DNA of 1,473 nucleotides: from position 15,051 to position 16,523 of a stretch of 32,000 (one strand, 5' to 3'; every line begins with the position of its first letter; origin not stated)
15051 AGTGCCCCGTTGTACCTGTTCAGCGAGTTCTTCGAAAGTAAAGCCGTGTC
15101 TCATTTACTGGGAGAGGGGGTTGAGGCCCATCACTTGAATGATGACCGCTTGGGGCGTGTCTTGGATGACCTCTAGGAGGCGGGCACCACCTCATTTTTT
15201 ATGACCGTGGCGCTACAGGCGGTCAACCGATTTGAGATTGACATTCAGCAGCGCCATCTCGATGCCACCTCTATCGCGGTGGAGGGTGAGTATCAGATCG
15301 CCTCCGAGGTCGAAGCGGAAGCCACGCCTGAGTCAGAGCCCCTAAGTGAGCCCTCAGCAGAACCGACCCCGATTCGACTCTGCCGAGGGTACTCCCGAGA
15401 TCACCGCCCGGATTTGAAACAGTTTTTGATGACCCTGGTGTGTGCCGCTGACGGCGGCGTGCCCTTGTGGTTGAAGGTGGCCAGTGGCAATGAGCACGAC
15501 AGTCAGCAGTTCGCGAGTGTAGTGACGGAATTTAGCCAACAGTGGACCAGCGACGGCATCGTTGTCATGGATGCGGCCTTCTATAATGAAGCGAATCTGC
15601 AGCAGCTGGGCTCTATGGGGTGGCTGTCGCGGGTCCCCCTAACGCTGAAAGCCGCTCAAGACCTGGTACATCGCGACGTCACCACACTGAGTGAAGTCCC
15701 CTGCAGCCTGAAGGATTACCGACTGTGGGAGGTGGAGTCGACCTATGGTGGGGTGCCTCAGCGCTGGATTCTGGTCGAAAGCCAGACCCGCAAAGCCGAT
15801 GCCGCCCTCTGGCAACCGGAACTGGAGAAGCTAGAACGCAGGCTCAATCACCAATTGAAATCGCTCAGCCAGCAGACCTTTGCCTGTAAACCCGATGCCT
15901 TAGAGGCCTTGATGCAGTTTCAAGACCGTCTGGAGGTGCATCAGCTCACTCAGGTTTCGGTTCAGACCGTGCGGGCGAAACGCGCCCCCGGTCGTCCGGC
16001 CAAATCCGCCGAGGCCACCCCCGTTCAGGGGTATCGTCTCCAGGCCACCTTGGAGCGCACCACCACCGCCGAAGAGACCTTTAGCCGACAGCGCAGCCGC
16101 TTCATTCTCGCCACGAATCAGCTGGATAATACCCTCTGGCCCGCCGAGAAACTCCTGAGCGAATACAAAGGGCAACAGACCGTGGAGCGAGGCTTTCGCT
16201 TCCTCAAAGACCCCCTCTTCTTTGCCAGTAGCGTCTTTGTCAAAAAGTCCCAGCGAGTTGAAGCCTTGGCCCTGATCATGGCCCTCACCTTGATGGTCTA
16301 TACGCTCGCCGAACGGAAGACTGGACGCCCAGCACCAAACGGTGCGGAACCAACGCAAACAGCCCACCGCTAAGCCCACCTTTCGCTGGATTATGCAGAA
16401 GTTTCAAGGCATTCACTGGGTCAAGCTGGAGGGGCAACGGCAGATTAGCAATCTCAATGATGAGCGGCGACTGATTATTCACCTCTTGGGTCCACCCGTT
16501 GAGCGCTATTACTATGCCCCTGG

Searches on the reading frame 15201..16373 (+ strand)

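Call 4: search_protein_families(library=pfam, proteins=[window:15201-16373:+], max_evalue=0.01)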
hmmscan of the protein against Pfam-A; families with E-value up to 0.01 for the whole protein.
window:15201-16373:+ (390 aa): 1 family
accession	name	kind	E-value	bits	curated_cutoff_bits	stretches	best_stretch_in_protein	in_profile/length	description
PF01609.27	DDE_Tnp_1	-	5.3e-14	52.9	23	1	55-365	25-199/200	Transposase DDE domain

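Call 5: search_protein_families(library=ncbifam, proteins=[window:15201-16373:+], max_evalue=0.01)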
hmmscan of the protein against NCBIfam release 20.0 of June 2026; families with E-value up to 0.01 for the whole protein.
window:15201-16373:+ (390 aa): 6 families
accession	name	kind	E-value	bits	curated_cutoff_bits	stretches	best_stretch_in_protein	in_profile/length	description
NF033559.2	transpos_IS1634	equivalog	3.4e-74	250.6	100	1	3-376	119-432/483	IS1634 family transposase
NF033592.1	transpos_IS4_1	equivalog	7.7e-08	31.8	115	1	76-356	139-317/332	IS4 family transposase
NF033551.1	transpos_IS1182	equivalog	5.2e-05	22.3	270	1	75-158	268-355/488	IS1182 family transposase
NF033591.1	transpos_IS4_2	equivalog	9.2e-05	21.7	152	1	272-370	204-280/340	IS4 family transposase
NF033580.1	transpos_IS5_3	equivalog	0.0015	18.2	110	1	81-140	133-193/258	IS5 family transposase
NF033593.1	transpos_ISNCY_1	equivalog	0.0057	15.4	325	0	89-140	315-367/444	ISNCY family transposase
